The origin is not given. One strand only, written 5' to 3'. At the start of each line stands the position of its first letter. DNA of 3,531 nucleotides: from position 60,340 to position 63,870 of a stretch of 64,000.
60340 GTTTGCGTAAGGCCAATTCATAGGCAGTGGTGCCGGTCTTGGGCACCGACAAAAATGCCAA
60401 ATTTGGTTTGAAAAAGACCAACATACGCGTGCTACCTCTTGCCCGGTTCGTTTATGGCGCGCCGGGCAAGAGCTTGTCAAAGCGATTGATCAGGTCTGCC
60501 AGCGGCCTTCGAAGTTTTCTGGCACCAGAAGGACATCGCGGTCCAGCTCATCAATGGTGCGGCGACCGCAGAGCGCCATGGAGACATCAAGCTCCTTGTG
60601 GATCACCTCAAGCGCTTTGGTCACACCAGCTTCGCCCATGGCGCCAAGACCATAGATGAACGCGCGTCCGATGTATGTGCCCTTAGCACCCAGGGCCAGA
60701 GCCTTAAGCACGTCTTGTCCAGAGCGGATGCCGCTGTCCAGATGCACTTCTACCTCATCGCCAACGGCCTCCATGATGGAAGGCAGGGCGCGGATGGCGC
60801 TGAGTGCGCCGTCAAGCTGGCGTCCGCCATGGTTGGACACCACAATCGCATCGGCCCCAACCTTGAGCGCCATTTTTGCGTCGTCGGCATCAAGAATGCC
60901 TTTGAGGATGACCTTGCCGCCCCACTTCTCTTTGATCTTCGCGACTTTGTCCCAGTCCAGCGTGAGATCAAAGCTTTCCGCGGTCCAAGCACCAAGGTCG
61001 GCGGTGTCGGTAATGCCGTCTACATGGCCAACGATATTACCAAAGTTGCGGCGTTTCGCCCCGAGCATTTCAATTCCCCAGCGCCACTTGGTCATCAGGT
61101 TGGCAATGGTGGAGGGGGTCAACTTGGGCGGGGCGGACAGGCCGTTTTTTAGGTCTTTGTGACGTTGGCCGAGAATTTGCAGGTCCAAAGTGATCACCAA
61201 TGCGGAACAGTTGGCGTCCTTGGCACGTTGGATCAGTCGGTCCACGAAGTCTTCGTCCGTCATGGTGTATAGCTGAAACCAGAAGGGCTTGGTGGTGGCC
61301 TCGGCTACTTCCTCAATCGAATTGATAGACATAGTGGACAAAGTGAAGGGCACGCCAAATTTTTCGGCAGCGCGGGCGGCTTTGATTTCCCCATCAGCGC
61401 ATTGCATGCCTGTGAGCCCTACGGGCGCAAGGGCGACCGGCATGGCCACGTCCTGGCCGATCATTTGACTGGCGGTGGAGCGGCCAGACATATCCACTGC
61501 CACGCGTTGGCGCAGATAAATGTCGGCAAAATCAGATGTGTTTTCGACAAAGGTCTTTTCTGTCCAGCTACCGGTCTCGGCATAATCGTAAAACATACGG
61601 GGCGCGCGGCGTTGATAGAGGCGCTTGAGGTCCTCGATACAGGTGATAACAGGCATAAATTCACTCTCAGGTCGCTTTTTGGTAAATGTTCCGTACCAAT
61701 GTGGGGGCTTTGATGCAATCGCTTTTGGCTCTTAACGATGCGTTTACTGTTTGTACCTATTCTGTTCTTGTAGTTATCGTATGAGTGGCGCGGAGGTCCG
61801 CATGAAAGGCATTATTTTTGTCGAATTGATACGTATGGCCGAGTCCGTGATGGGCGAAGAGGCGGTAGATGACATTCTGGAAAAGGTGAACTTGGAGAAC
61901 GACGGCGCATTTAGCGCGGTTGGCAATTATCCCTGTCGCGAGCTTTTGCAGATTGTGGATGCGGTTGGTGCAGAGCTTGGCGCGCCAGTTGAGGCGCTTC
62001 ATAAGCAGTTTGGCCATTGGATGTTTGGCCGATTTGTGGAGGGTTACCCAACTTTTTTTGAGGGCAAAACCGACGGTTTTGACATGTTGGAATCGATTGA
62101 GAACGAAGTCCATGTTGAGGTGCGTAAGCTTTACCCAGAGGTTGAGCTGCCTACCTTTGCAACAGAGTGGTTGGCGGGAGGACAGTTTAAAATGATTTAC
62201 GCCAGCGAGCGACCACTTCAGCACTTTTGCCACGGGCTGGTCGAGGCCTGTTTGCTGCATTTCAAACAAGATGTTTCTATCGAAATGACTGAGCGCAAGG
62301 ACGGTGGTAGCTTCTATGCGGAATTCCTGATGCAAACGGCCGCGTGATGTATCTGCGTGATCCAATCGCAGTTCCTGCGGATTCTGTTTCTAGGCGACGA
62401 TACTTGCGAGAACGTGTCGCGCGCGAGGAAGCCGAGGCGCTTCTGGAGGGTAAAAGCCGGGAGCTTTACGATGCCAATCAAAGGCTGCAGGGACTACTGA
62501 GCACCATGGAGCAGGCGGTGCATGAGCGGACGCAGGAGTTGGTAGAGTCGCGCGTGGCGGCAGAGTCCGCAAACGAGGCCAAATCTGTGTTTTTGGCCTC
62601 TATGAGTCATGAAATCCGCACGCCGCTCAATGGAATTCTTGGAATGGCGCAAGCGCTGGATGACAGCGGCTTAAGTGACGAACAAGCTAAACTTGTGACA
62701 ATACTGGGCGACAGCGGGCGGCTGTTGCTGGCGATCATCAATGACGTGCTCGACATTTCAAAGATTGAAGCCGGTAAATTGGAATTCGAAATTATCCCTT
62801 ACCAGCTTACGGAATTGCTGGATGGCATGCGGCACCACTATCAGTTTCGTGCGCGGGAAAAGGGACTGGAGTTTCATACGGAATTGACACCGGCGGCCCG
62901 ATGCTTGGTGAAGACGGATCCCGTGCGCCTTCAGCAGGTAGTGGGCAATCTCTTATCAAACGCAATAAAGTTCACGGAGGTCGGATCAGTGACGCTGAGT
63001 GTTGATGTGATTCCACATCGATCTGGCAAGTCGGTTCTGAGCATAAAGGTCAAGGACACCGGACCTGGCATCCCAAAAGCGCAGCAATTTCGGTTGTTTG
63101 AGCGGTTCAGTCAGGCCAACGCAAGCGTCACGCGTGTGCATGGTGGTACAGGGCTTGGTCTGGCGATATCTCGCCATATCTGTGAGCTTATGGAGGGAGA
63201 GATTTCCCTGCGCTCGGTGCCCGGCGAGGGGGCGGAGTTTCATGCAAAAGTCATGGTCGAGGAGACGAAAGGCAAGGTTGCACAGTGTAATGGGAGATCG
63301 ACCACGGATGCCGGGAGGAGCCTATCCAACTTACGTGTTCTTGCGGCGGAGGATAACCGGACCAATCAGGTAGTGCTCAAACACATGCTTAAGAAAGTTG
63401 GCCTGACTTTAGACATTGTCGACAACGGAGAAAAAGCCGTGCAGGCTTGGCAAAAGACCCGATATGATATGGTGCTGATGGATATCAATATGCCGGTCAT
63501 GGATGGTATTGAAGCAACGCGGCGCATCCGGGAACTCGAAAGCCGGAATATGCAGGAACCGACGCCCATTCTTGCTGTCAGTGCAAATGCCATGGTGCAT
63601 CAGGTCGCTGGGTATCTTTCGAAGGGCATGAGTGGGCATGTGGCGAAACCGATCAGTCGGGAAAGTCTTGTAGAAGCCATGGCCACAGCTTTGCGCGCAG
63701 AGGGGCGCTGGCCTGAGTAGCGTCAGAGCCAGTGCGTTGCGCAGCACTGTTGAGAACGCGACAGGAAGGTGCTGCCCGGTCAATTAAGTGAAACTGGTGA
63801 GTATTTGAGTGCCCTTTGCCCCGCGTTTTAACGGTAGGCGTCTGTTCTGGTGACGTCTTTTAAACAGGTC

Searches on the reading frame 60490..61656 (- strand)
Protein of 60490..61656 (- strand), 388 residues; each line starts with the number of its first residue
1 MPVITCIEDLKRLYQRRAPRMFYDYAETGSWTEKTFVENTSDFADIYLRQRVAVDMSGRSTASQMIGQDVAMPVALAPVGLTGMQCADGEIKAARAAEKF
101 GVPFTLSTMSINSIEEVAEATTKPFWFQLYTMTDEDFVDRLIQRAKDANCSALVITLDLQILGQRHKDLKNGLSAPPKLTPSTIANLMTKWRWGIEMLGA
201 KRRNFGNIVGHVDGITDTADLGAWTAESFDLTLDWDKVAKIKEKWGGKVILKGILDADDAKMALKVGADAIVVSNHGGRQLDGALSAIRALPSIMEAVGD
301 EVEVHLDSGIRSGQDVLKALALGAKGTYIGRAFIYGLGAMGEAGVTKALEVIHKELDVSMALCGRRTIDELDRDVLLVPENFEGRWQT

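Call 69: search_protein_families(library=pfam, proteins=[window:60490-61656:-], max_evalue=0.00001)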
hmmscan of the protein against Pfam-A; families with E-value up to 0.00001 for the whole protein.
window:60490-61656:- (388 aa): 3 families
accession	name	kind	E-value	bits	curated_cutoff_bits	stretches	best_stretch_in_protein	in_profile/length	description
PF01070.24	FMN_dh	-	7.4e-129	430.2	24.9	1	15-376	2-348/350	FMN-dependent dehydrogenase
PF03060.21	NMO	-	6.7e-07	29.4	28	1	241-335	130-227/331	Nitronate monooxygenase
PF01645.23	Glu_synthase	-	7.7e-06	25.7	20.4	0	267-338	242-312/369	Conserved region in glutamate synthase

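Call 70: search_protein_families(library=padloc, proteins=[window:60490-61656:-], max_evalue=0.001)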
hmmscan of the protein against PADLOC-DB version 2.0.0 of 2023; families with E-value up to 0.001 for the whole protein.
window:60490-61656:- (388 aa): 0 families

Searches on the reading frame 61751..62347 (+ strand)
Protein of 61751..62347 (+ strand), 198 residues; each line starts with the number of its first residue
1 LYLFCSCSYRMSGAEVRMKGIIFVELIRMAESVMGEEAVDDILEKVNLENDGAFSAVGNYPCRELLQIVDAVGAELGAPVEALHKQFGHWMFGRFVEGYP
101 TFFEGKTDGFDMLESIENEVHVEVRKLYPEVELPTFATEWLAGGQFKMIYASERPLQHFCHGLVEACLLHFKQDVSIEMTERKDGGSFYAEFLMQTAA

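Call 69: search_protein_families(library=pfam, proteins=[window:61751-62347:+], max_evalue=0.00001)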
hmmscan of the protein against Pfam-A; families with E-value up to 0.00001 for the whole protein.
window:61751-62347:+ (198 aa): 1 family
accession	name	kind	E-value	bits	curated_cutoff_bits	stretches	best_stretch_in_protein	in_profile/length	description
PF07700.20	HNOB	-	4e-38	131.3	25.5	1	19-178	1-162/163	Haem-NO-binding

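Call 70: search_protein_families(library=padloc, proteins=[window:61751-62347:+], max_evalue=0.001)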
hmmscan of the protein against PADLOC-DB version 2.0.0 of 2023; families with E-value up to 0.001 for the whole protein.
window:61751-62347:+ (198 aa): 0 families

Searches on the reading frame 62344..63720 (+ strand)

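Call 69: search_protein_families(library=pfam, proteins=[window:62344-63720:+], max_evalue=0.00001)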
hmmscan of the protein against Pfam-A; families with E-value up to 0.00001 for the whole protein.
window:62344-63720:+ (458 aa): 3 families
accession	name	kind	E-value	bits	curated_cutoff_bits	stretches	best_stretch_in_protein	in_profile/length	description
PF02518.31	HATPase_c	-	1.8e-28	99.7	26.4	1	191-303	1-107/111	Histidine kinase-, DNA gyrase B-, and HSP90-like ATPase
PF00072.30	Response_reg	-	1e-24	87.3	30.2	1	332-446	1-110/111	Response regulator receiver domain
PF00512.31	HisKA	-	2.1e-20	73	26.9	1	80-144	2-66/66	His Kinase A (phospho-acceptor) domain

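Call 70: search_protein_families(library=padloc, proteins=[window:62344-63720:+], max_evalue=0.001)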
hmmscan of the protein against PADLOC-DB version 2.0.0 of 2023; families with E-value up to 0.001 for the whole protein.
window:62344-63720:+ (458 aa): 1 family
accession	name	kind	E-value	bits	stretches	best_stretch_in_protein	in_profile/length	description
PDLC04055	PD-T4-6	-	3.2e-05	20.9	1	316-418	353-453/496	-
